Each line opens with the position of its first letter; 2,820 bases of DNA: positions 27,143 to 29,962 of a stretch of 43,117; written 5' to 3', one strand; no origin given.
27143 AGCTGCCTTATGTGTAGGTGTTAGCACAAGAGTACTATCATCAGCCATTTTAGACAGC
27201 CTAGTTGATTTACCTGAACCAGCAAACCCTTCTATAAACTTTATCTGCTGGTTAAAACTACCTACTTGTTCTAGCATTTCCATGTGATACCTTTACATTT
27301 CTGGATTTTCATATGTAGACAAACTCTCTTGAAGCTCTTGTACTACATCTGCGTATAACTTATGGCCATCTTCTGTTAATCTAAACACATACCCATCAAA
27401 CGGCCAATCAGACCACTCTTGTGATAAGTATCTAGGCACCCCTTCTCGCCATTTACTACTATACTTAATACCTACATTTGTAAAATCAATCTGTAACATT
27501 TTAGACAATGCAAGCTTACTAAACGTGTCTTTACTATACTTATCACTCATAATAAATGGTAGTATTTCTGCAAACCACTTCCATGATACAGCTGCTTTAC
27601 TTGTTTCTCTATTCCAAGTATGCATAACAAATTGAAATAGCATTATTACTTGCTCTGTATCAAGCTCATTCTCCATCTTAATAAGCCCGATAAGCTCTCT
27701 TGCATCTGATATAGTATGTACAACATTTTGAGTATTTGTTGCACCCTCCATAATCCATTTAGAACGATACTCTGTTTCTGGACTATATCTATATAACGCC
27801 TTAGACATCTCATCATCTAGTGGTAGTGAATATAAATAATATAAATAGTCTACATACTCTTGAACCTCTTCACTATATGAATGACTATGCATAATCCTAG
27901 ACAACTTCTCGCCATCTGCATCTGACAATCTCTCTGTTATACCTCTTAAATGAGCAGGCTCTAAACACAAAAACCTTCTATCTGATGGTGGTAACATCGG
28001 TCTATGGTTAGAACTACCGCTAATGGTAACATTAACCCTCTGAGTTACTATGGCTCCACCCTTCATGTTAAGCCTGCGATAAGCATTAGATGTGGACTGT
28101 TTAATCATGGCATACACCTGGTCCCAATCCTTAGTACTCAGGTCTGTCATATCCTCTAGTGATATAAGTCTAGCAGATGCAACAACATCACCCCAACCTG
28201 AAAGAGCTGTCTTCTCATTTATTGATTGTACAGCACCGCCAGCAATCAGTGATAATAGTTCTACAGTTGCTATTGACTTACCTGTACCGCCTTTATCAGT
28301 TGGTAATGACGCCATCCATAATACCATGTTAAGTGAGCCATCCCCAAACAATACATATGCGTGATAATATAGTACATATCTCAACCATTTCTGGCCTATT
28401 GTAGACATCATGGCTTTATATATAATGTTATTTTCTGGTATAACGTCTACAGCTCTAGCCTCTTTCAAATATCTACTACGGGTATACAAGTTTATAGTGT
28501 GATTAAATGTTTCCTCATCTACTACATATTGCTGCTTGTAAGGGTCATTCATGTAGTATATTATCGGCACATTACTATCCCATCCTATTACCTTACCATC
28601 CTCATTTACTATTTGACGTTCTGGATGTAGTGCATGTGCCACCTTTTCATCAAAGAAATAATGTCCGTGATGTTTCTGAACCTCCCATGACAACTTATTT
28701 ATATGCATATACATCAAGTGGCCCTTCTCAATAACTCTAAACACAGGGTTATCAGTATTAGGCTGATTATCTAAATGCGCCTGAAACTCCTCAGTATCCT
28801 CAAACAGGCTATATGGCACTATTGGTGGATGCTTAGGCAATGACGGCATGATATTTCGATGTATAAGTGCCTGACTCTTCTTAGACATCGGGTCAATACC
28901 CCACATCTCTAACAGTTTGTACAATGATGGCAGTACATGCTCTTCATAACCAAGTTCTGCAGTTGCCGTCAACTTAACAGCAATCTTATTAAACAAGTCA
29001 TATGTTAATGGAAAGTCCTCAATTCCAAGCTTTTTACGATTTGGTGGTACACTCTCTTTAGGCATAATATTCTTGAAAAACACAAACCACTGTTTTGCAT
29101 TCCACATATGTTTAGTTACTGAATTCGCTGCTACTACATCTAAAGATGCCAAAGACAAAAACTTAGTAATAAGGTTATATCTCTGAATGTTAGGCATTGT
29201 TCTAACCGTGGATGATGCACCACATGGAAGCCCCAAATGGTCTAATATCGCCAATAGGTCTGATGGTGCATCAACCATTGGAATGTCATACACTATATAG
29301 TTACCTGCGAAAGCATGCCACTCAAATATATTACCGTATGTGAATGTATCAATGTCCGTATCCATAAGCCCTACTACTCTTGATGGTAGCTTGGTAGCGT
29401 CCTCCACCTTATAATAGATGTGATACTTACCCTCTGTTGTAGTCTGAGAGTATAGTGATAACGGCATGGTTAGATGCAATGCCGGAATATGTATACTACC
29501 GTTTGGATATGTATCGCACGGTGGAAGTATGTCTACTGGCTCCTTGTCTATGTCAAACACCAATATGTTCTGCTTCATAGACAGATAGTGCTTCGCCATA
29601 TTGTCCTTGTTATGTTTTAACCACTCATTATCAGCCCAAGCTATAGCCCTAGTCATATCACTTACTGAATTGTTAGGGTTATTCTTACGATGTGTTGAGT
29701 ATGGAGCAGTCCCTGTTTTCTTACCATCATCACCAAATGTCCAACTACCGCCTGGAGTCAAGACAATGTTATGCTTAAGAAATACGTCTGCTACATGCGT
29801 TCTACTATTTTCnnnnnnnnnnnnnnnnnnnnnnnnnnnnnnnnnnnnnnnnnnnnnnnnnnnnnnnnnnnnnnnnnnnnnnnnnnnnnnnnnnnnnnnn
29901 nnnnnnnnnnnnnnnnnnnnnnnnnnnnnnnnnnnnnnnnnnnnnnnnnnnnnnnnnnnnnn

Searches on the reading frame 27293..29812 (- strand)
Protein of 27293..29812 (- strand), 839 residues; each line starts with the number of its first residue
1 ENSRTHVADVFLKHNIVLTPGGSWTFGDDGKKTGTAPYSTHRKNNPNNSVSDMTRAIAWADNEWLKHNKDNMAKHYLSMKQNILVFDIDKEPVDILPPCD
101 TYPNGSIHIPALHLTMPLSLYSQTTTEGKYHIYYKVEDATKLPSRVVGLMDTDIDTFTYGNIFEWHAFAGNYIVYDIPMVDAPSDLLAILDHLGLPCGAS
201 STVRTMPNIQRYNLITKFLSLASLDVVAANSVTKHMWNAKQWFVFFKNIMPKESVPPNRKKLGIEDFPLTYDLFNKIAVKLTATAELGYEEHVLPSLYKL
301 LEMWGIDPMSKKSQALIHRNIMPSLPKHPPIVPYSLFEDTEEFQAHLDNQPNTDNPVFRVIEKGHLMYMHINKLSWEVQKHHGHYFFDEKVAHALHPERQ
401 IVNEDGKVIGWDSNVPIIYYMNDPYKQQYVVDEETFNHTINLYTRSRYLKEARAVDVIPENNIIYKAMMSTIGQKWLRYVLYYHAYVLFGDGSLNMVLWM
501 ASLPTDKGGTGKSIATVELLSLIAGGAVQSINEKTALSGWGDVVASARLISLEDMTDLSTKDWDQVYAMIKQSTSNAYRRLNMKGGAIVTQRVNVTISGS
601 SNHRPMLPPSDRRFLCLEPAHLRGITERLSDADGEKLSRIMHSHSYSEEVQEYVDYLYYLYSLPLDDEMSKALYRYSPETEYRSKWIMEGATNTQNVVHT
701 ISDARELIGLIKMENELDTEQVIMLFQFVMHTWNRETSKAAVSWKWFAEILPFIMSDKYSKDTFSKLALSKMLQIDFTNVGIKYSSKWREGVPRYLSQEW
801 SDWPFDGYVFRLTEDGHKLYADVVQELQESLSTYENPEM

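Call 13: search_protein_families(library=phrogs, proteins=[window:27293-29812:-], max_evalue=0.001)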
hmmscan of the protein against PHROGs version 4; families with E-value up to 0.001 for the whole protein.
window:27293-29812:- (839 aa): 0 families

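Call 63: search_protein_families(library=pfam, proteins=[window:27293-29812:-], max_evalue=0.01)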
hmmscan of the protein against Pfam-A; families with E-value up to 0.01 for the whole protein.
window:27293-29812:- (839 aa): 1 family
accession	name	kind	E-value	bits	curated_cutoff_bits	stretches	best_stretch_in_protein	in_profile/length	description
PF19263.5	DUF5906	-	9.8e-05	23.4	27.6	1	507-613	5-114/114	Family of unknown function (DUF5906)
